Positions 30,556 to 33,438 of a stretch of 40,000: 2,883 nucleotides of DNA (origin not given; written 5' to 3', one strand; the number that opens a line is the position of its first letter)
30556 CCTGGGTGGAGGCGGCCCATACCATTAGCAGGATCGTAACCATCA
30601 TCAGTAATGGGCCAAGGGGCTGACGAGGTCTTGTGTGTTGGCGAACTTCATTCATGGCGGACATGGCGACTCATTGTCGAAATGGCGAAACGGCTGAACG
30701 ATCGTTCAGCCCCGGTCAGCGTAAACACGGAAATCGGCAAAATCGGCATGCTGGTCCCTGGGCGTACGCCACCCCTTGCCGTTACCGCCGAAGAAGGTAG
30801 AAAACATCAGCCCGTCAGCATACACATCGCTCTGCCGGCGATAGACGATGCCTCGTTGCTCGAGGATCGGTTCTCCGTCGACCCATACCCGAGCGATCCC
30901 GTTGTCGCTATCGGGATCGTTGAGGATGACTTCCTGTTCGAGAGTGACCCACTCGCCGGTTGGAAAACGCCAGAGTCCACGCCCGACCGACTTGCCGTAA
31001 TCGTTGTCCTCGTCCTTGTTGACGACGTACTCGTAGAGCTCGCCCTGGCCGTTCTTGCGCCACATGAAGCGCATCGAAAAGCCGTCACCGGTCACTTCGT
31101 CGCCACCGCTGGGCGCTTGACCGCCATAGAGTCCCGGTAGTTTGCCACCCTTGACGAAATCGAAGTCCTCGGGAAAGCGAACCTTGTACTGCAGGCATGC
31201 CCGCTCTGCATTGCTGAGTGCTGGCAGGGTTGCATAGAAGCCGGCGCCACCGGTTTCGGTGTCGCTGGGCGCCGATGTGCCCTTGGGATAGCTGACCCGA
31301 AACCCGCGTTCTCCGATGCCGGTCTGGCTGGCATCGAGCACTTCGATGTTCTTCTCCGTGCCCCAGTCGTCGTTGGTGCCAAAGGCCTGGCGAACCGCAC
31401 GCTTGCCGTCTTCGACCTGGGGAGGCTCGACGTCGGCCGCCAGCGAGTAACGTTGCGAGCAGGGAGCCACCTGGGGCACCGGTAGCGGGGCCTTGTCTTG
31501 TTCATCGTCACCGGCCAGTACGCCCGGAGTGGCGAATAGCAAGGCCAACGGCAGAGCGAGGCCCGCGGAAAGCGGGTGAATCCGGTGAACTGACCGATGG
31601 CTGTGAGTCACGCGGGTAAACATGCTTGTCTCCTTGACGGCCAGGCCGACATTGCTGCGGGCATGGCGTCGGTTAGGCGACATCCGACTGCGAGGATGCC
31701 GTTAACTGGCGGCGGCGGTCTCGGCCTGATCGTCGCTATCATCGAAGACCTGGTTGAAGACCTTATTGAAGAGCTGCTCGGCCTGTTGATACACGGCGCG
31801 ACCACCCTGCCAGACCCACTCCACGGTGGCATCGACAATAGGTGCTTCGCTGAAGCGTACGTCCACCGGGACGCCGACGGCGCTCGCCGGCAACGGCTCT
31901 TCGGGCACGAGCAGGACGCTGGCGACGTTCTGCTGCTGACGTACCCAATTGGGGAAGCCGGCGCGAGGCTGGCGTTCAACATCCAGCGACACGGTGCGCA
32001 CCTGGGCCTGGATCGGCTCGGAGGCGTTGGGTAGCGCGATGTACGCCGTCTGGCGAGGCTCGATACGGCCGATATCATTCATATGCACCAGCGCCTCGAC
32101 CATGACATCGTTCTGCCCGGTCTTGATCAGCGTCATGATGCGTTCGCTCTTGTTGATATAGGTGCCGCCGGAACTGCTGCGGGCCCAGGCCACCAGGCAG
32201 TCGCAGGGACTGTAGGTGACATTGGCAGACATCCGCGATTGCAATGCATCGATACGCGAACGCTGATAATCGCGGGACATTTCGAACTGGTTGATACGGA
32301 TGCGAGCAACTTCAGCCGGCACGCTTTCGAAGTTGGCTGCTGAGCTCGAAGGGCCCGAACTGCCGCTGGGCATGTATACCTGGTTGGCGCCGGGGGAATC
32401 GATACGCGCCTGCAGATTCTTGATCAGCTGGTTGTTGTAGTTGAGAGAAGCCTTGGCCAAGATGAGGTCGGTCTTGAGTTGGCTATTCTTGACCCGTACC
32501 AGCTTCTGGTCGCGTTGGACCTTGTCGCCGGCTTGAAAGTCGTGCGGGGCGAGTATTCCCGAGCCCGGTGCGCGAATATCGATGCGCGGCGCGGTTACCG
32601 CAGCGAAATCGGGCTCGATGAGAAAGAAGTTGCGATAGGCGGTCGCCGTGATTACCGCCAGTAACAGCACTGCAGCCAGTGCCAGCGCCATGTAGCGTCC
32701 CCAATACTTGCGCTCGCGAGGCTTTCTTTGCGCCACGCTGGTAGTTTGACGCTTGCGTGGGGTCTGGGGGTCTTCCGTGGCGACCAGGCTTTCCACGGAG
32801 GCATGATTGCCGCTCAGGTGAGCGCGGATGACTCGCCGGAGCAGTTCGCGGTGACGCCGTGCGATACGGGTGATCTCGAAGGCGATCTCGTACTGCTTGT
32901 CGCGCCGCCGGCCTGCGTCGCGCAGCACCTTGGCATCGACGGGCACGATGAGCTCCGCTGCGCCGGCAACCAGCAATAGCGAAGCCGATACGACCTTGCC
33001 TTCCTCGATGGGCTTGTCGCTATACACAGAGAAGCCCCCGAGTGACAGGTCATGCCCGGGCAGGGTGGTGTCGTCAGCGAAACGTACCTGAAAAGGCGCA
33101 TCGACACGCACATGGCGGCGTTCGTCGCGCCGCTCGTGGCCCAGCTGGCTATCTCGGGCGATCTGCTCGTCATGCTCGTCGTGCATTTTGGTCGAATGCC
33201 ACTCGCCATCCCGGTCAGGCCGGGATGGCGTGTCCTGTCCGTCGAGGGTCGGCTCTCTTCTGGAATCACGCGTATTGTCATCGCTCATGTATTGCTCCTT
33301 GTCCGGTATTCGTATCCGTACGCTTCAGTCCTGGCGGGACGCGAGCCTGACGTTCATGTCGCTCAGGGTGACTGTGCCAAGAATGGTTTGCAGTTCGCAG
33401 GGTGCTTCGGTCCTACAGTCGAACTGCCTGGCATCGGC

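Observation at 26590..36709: Alginate-like (Alg8/Alg44) synthase core rewired into a six-gene locus with a Ugd-type precursor enzyme: candidate undescribed c-di-GMP-gated polyuronide secretion system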

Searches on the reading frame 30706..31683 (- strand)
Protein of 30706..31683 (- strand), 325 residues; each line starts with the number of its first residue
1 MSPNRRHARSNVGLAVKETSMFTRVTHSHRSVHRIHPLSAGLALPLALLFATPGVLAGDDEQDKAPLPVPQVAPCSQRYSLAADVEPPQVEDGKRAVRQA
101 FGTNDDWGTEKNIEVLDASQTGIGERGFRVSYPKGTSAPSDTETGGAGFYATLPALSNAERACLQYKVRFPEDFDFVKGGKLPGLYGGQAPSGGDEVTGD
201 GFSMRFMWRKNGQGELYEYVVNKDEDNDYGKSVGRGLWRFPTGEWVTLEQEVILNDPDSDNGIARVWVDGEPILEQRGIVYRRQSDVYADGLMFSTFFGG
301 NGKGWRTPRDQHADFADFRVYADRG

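Call 4: search_protein_families(library=pfam, proteins=[window:30706-31683:-], max_evalue=0.01)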
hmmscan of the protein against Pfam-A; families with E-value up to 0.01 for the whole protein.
window:30706-31683:- (325 aa): 2 families
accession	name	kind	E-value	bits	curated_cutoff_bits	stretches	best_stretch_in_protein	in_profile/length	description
PF21294.4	Polysacc_lyase_14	-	6.1e-66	222.6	27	1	125-318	6-215/215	Polysaccharide lyase 14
PF14099.13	Polysacc_lyase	-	4.5e-06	27.1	29.9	1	166-285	69-184/210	Polysaccharide lyase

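Call 5: search_protein_families(library=ncbifam, proteins=[window:30706-31683:-], max_evalue=0.01)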
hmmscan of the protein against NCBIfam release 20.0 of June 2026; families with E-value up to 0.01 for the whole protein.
window:30706-31683:- (325 aa): 0 families

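Call 34: search_solved_structures(query=window:30706-31623:-, max_evalue=0.01, show_alignments=1)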
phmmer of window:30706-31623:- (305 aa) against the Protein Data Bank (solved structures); distinct sequences matched with E-value up to 0.01: 5.
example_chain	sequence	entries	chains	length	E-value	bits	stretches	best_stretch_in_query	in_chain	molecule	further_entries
5gmt_A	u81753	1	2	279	4e-31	111.7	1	86-301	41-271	Alginate lyase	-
6kcw_A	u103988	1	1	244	1.1e-10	44.5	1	124-294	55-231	Alginate lyase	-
6kzk_A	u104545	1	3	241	4.7e-09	39.1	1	125-294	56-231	Alginate lyase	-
6kcv_B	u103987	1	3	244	5.3e-09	39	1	124-294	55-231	Alginate lyase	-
3a0n_A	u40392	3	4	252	1.9e-08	37.2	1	98-299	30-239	VAL-1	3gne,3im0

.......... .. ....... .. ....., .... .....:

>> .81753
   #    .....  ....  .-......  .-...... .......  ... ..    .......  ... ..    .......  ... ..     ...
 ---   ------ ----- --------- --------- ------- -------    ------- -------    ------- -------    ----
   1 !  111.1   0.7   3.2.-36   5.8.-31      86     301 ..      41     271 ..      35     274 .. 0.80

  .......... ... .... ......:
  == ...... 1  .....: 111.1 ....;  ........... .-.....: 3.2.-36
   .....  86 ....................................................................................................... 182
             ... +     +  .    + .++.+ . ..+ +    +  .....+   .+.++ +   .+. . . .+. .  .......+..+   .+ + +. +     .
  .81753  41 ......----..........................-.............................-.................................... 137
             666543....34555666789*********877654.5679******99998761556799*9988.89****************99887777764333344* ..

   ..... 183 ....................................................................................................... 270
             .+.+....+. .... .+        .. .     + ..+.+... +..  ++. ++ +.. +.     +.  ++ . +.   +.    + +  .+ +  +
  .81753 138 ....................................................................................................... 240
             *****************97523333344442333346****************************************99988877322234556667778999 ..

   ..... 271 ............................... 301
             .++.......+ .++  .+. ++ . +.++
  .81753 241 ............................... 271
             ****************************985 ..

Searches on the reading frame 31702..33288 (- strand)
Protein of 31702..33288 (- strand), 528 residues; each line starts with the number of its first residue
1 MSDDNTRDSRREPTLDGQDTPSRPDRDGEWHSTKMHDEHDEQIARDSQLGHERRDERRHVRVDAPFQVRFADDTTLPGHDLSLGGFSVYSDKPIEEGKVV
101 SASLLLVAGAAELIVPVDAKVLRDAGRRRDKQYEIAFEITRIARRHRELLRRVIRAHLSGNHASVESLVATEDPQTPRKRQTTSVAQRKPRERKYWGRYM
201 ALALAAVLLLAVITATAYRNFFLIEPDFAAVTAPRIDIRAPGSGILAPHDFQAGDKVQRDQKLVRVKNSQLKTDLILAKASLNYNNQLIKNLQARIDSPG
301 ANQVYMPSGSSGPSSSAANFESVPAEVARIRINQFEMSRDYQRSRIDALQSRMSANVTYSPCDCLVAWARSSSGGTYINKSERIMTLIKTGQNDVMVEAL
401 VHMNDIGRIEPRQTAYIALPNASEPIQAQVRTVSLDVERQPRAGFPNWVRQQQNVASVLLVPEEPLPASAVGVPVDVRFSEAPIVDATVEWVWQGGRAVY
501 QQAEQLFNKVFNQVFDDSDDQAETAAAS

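Call 4: search_protein_families(library=pfam, proteins=[window:31702-33288:-], max_evalue=0.01)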
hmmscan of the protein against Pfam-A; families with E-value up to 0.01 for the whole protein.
window:31702-33288:- (528 aa): 3 families
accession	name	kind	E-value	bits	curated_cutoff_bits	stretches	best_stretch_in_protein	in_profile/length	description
PF13437.12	HlyD_3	-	4.5e-09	37.5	22.2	1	359-441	3-84/106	HlyD family secretion protein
PF07238.19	PilZ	-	9.7e-09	35.9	22.5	1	53-154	2-100/102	PilZ domain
PF16576.10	HlyD_D23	-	3.3e-05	23.7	30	0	319-442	77-193/214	Barrel-sandwich domain of CusB or HlyD membrane-fusion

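Call 5: search_protein_families(library=ncbifam, proteins=[window:31702-33288:-], max_evalue=0.01)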
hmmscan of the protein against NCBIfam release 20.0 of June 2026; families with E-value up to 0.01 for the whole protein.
window:31702-33288:- (528 aa): 5 families
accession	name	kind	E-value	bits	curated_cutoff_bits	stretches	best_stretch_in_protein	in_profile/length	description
TIGR00999.1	8a0102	subfamily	1.2e-06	27.8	319.3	1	349-443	84-177/271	CzcB/NccB family metal efflux transporter periplasmic adaptor subunit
TIGR01843.1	type_I_hlyD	subfamily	5e-05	22.4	208.65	1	343-442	258-360/422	HlyD family type I secretion periplasmic adaptor subunit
TIGR01730.1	RND_mfp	subfamily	0.0001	21.4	94.9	0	236-291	27-82/322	efflux RND transporter periplasmic adaptor subunit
TIGR00998.1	8a0101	subfamily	0.00048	19.2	390.8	0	193-343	1-133/334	EmrA/EmrK family multidrug efflux transporter periplasmic adaptor subunit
TIGR02971.1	heterocyst_DevB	subfamily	0.00077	19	129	1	278-440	133-285/327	ABC exporter membrane fusion protein, DevB family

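Call 33: search_solved_structures(query=window:31702-33288:-, max_evalue=1, show_alignments=2)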
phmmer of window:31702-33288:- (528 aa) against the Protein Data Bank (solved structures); distinct sequences matched with E-value up to 1: 6.
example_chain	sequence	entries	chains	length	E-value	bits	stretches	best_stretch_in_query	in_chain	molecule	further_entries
2k32_A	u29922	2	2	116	0.58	12.3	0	238-282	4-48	A | AcrA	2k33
1u6e_A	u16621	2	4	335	0.65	12.2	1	232-317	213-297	3-oxoacyl-[acyl-carrier-protein] synthase III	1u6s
1hzp_A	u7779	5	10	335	0.65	12.1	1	232-317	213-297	3-OXOACYL-[ACYL-CARRIER-PROTEIN] SYNTHASE III | 3-oxoacyl-[acyl-carrier-protein] synthase 3 | Beta-ketoacyl-ACP synthase III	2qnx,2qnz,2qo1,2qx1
2ahb_A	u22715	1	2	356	0.72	12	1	232-317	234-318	Beta- ketoacyl-ACP synthase III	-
1m1m_A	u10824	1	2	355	0.72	12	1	232-317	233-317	3-OXOACYL-[ACYL-CARRIER-PROTEIN] SYNTHASE III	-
2aj9_A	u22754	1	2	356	0.72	12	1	232-317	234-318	3-oxoacyl-[acyl-carrier-protein] synthase III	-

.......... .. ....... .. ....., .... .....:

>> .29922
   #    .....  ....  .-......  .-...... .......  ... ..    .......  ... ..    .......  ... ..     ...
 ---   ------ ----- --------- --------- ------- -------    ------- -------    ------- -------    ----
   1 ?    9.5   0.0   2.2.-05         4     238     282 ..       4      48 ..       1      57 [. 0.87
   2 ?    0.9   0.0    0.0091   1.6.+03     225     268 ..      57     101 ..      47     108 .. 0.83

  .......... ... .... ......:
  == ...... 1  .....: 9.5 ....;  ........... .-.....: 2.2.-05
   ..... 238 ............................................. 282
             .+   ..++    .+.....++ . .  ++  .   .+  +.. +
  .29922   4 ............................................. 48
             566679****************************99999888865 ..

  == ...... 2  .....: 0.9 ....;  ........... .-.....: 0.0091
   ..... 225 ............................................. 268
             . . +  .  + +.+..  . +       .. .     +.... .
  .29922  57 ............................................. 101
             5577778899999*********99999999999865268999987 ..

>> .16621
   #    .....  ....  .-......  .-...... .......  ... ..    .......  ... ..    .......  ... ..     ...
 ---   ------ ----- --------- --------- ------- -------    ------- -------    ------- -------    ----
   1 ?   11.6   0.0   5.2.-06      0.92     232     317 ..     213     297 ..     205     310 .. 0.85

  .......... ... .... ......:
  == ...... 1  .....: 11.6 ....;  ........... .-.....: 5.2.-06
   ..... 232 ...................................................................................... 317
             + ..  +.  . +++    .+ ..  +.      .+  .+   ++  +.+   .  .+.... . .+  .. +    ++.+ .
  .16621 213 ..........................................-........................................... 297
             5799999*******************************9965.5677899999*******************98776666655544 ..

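Call 86: search_protein_families(library=pfam, proteins=[window:31702-33288:-], max_evalue=10)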
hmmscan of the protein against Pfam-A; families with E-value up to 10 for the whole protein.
window:31702-33288:- (528 aa): 4 families
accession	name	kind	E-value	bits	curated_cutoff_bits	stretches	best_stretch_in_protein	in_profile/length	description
PF13437.12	HlyD_3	-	4.5e-09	37.5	22.2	1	359-441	3-84/106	HlyD family secretion protein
PF07238.19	PilZ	-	9.7e-09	35.9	22.5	1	53-154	2-100/102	PilZ domain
PF16576.10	HlyD_D23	-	3.3e-05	23.7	30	2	319-442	77-193/214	Barrel-sandwich domain of CusB or HlyD membrane-fusion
PF07336.16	ABATE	-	1.9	9.6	24.4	1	110-211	34-125/130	Putative stress-induced transcription regulator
